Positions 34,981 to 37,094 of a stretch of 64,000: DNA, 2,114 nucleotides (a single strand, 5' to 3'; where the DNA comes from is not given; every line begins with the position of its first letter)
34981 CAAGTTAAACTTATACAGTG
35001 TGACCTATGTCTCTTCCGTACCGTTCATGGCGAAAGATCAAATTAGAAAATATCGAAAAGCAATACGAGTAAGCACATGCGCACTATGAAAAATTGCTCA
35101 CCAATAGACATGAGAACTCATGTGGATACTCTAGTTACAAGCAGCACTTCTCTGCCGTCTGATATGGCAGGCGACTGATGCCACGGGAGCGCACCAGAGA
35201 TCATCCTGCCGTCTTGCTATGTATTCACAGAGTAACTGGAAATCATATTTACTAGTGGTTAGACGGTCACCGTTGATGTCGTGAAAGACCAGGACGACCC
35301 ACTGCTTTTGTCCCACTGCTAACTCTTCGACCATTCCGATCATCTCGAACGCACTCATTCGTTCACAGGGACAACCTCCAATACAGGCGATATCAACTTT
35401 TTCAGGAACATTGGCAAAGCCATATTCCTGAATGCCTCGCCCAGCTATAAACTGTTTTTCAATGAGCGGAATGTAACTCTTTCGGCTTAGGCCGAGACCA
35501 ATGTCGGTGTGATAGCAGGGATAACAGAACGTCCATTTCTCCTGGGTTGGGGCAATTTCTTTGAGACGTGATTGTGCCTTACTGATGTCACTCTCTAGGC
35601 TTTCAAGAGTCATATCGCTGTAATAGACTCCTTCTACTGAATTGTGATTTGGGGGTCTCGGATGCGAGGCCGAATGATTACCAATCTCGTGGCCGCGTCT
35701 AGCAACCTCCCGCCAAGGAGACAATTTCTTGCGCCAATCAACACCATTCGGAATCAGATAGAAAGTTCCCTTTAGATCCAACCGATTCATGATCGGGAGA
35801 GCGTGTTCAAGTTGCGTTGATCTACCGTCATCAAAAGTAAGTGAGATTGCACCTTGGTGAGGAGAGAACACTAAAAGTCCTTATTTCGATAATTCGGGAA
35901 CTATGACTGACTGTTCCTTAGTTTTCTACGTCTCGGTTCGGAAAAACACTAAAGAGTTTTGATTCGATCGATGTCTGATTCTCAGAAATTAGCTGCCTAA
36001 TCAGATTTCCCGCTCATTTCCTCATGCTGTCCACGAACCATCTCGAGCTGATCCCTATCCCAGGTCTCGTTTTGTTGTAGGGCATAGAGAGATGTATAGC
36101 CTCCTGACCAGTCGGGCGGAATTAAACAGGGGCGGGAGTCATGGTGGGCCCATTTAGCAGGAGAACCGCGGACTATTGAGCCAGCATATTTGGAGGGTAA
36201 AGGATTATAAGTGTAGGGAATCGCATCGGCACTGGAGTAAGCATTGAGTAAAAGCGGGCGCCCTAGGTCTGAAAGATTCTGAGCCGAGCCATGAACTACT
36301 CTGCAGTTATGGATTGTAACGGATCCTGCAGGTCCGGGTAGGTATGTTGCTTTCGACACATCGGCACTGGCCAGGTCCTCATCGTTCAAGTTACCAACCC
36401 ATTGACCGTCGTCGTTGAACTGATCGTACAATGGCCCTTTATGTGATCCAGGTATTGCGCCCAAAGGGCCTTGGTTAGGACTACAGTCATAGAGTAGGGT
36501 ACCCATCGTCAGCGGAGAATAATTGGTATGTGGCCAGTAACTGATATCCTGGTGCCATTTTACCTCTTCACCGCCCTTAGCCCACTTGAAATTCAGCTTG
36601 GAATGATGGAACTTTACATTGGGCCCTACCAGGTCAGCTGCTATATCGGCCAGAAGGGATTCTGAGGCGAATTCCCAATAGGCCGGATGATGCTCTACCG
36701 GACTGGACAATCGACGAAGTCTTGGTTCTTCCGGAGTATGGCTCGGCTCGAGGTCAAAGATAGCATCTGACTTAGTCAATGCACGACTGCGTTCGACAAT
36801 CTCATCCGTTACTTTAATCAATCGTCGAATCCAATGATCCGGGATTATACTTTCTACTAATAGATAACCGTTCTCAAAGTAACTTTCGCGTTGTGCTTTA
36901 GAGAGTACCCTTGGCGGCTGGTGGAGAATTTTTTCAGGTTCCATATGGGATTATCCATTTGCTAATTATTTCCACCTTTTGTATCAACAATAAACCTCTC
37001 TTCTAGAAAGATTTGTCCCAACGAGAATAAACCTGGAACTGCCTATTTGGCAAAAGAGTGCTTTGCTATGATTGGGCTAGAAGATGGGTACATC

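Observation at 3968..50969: About 47 kb of apparently cytoplasmic catabolic genes built from four expanded enzyme families, with one transporter and no regulator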

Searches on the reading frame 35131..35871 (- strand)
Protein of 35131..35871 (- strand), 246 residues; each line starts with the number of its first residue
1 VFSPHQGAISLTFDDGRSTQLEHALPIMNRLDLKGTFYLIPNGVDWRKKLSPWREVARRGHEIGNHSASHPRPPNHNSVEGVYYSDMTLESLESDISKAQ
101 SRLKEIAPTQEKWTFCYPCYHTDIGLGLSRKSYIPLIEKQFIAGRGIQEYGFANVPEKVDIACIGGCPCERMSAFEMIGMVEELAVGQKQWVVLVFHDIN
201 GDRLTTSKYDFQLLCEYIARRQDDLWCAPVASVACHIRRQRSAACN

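Call 6: search_protein_families(library=pfam, proteins=[window:35131-35871:-], max_evalue=0.01)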
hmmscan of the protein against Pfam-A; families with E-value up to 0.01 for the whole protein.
window:35131-35871:- (246 aa): 1 family
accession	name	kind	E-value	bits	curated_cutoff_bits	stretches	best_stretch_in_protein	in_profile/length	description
PF01522.26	Polysacc_deac_1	-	1.8e-18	67.1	23.1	1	5-118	5-104/124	Polysaccharide deacetylase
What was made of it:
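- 35131..35871 (-): g30, CE4-type polysaccharide deacetylase with no signal peptide. PF01522, E 1.8e-18 (call 6).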

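Call 65: search_protein_families(library=ncbifam, proteins=[window:35131-35871:-], max_evalue=0.001)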
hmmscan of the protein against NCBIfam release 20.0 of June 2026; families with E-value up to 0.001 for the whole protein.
window:35131-35871:- (246 aa): 7 families
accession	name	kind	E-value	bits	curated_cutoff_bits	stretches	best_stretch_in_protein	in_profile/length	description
TIGR02764.1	spore_ybaN_pdaB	equivalog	5.4e-08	32.8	237.4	1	8-108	7-95/191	polysaccharide deacetylase family sporulation protein PdaB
NF045820.1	PgAcgDacpgdA_Strep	equivalog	1.2e-06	27.6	800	1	5-71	266-331/463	peptidoglycan-N-acetylglucosamine deacetylase PgdA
NF045822.1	PgAcgDacpgdA2_Bac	equivalog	4.5e-06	26.2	400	1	10-88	73-147/274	peptidoglycan-N-acetylglucosamine deacetylase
TIGR02873.1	spore_ylxY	hypoth_equivalog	5.6e-06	25.8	391.5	1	20-72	99-149/268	probable sporulation protein, polysaccharide deacetylase family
NF045821.1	PgAcgDacpgdA1_Bac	equivalog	6.5e-06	25.2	400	1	8-72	89-152/282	peptidoglycan-N-acetylglucosamine deacetylase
TIGR04243.1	nodulat_NodB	equivalog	0.00035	20.1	240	1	8-109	3-92/197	chitooligosaccharide deacetylase NodB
TIGR02884.1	spore_pdaA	equivalog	0.00054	19.7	298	1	8-76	38-105/224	delta-lactam-biosynthetic de-N-acetylase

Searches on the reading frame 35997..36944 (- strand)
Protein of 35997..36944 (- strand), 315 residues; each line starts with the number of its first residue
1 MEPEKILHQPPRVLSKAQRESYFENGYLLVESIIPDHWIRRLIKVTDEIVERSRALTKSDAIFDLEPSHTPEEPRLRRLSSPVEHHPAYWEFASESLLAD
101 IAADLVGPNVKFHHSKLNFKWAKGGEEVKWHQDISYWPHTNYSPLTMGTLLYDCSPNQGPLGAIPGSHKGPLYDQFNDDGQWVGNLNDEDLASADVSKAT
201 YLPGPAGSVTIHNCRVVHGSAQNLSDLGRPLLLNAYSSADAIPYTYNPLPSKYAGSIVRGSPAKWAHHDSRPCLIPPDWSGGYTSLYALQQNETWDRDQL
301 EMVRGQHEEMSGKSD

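Call 7: search_protein_families(library=pfam, proteins=[window:35997-36944:-], max_evalue=0.01)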
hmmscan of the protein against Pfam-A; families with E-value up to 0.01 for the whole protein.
window:35997-36944:- (315 aa): 1 family
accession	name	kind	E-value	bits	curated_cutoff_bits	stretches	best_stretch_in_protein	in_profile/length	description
PF05721.19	PhyH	-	4.8e-26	92.8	22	1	24-229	3-211/213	Phytanoyl-CoA dioxygenase (PhyH)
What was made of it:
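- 35997..36944 (-): g31, PhyH-type oxygenase. PF05721, E 4.8e-26 (call 7).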

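Call 42: search_protein_families(library=ncbifam, proteins=[window:35997-36944:-], max_evalue=0.001)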
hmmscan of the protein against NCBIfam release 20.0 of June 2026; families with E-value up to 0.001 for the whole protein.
window:35997-36944:- (315 aa): 2 families
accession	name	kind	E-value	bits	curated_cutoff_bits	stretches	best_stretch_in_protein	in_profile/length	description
TIGR02408.1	ectoine_ThpD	equivalog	1e-14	54.6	336.5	1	13-240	16-251/277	ectoine hydroxylase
NF052437.1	MPhHdxlPhnYGIM8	equivalog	0.00056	19.4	500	1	14-180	5-164/260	methylphosphonate hydroxylase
